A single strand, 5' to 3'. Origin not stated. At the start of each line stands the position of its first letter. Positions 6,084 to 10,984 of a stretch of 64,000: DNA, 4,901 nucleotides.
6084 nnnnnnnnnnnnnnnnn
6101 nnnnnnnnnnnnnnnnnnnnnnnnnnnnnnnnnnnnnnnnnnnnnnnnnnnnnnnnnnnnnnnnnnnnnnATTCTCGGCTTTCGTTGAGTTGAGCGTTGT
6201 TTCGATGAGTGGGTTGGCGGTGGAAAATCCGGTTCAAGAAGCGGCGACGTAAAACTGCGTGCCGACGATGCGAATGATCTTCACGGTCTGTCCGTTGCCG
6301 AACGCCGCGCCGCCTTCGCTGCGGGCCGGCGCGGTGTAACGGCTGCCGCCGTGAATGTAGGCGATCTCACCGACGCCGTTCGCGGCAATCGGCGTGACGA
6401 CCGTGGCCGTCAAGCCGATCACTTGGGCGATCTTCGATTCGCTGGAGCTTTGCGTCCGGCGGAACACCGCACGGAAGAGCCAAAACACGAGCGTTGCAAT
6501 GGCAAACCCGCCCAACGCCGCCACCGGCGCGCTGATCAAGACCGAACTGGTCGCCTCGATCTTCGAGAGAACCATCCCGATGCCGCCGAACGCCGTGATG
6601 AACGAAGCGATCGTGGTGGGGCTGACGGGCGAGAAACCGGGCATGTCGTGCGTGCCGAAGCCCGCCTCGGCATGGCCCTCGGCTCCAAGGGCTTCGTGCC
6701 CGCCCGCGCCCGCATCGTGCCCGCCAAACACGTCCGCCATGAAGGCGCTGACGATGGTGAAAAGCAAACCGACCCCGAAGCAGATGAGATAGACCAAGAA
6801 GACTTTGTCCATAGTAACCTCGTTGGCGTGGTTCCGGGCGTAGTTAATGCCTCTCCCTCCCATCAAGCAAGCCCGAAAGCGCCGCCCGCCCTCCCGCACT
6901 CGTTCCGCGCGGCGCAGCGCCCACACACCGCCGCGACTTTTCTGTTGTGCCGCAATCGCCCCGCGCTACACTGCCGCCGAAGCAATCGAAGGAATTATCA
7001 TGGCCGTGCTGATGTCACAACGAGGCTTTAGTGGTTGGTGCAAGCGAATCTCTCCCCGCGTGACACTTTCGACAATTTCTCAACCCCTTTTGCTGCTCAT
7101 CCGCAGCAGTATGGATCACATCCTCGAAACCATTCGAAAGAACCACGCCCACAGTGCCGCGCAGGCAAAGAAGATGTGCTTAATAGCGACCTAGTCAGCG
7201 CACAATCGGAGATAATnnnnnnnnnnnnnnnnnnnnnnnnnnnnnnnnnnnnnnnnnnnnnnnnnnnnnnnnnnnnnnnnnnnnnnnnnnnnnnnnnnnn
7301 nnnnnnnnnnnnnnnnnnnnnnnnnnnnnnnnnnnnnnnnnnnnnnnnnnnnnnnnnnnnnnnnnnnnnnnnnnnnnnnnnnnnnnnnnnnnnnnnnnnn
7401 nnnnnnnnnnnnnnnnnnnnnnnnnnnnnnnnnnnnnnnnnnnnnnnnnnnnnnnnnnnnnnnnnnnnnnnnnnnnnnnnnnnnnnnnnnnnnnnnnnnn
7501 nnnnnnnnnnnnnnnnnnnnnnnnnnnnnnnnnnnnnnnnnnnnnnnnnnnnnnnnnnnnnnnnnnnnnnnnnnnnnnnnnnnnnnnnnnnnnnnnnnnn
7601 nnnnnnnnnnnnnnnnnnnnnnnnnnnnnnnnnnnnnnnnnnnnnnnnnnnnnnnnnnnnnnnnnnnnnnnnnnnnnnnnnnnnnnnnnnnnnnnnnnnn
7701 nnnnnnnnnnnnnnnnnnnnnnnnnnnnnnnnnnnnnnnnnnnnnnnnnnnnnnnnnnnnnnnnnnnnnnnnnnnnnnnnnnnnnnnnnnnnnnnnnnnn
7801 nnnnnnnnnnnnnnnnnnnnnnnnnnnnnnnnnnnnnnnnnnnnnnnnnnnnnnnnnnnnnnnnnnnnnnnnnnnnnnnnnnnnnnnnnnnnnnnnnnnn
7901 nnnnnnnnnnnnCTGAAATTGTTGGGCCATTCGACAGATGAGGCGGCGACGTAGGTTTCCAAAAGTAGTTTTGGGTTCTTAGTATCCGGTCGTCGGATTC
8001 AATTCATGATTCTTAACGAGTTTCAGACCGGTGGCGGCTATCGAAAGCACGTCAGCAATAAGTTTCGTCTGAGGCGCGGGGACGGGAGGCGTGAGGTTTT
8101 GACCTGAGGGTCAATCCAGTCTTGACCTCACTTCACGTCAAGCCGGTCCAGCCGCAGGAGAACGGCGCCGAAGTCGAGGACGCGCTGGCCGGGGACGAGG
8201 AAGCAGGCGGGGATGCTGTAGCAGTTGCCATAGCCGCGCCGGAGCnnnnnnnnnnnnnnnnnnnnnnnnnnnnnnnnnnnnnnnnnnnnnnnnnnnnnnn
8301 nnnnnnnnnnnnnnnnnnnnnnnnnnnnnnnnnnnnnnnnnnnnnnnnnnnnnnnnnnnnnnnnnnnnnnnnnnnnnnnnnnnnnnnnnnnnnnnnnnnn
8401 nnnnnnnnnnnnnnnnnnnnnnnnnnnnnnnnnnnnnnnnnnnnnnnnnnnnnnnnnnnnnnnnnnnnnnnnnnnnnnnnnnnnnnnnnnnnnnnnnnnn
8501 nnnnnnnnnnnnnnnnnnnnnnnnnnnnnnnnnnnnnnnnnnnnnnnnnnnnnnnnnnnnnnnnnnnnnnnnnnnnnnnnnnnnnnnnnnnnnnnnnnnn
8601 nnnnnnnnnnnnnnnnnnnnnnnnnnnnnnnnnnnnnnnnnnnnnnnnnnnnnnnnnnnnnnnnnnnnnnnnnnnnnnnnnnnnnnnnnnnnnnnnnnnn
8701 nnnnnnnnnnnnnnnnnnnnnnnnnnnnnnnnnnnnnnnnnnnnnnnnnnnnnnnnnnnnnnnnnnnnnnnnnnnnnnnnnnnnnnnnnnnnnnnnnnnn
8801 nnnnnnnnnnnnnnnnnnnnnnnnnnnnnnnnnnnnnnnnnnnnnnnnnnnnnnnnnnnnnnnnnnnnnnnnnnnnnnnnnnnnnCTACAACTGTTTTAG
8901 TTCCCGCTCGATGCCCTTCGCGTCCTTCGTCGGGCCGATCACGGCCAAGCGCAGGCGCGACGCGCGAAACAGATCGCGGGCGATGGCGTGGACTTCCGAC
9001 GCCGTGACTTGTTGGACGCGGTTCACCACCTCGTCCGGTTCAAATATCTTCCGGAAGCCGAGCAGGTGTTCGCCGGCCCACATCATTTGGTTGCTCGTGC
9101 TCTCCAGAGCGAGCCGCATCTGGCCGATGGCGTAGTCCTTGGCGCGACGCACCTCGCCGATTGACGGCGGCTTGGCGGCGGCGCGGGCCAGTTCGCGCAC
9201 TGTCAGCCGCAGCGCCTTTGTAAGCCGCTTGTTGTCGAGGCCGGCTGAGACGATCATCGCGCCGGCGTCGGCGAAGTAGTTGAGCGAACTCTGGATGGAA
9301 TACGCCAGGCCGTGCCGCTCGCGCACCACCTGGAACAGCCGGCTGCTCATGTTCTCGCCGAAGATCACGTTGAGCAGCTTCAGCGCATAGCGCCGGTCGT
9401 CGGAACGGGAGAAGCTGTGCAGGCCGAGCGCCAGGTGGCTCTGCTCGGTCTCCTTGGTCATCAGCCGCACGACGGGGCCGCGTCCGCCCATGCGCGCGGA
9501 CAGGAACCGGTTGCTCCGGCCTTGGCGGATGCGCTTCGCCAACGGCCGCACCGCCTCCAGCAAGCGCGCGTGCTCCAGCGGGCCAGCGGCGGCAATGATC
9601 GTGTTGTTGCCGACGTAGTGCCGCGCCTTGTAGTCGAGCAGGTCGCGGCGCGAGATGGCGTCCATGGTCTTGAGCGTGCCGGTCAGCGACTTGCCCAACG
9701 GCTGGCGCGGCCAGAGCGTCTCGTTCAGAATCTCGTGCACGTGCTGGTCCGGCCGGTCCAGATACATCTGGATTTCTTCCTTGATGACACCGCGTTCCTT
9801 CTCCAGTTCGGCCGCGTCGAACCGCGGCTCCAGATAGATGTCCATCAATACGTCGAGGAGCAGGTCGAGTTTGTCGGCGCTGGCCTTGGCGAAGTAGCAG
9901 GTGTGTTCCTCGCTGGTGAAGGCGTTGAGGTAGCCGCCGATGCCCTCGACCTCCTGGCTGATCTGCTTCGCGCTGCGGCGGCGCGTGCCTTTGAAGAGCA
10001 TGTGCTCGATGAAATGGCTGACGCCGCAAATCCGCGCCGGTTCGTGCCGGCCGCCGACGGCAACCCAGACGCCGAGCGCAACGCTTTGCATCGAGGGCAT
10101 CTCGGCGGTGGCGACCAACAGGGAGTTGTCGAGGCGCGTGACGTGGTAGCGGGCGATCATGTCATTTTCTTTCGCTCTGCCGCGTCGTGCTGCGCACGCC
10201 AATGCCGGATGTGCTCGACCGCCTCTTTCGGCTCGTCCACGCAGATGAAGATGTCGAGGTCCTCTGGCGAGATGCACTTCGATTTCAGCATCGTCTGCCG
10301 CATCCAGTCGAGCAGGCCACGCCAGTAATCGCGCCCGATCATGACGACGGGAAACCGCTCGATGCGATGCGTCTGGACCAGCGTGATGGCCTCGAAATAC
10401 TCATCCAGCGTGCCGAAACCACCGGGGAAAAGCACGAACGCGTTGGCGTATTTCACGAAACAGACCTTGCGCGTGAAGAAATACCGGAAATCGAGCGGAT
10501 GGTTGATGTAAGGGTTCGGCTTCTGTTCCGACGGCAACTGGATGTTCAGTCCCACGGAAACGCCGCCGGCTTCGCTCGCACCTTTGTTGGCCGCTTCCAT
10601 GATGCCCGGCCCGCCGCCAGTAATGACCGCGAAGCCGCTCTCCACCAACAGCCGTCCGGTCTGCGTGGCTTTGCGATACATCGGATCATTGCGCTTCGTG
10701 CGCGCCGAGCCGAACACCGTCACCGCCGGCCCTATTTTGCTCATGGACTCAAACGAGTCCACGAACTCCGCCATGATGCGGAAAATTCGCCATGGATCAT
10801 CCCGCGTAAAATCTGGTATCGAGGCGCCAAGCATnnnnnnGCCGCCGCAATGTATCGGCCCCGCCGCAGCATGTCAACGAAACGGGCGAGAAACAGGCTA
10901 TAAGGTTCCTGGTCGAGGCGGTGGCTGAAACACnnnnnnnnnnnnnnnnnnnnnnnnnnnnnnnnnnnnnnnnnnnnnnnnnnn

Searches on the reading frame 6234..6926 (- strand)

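Call 70: search_protein_families(library=pfam, proteins=[window:6234-6926:-], max_evalue=0.0001)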
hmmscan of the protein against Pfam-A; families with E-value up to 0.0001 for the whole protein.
window:6234-6926:- (230 aa): 1 family
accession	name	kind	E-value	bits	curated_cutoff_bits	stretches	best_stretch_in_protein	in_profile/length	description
PF01957.25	NfeD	-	6.5e-05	23.5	29.1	0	168-227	3-55/57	NfeD-like C-terminal, partner-binding domain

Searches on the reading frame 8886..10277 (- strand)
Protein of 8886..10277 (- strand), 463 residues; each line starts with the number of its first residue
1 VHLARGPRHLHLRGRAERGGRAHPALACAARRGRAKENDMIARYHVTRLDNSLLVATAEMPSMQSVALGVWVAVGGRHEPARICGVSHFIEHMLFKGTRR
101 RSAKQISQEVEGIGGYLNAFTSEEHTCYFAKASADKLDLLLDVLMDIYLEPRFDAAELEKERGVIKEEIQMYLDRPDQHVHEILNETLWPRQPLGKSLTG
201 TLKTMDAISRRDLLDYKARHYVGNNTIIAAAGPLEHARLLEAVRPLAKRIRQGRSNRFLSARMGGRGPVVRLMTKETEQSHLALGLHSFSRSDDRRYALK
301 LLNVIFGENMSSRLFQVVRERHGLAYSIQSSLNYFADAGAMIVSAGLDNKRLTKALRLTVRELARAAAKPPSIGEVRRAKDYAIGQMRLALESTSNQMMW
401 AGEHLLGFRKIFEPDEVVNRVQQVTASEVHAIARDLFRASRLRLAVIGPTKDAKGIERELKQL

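Call 70: search_protein_families(library=pfam, proteins=[window:8886-10277:-], max_evalue=0.0001)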
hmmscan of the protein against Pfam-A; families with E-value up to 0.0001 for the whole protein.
window:8886-10277:- (463 aa): 2 families
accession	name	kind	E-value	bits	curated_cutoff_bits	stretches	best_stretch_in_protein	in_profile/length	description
PF00675.25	Peptidase_M16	-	1.5e-41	142.2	22.3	1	55-201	2-148/149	Insulinase (Peptidase family M16)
PF05193.26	Peptidase_M16_C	-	2.9e-31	109.2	23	1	208-381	2-179/181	Peptidase M16 inactive domain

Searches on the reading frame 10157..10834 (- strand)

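Call 72: search_protein_families(library=pfam, proteins=[window:10157-10834:-], max_evalue=0.0001)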
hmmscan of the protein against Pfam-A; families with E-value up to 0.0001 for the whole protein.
window:10157-10834:- (225 aa): 2 families
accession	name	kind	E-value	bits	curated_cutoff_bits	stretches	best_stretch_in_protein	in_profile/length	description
PF03641.19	Lysine_decarbox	-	3.2e-35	121.6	27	1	79-209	1-131/131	Possible lysine decarboxylase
PF18306.6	LDcluster4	-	1.6e-18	67.2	26.3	1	37-151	3-115/151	SLOG cluster4 family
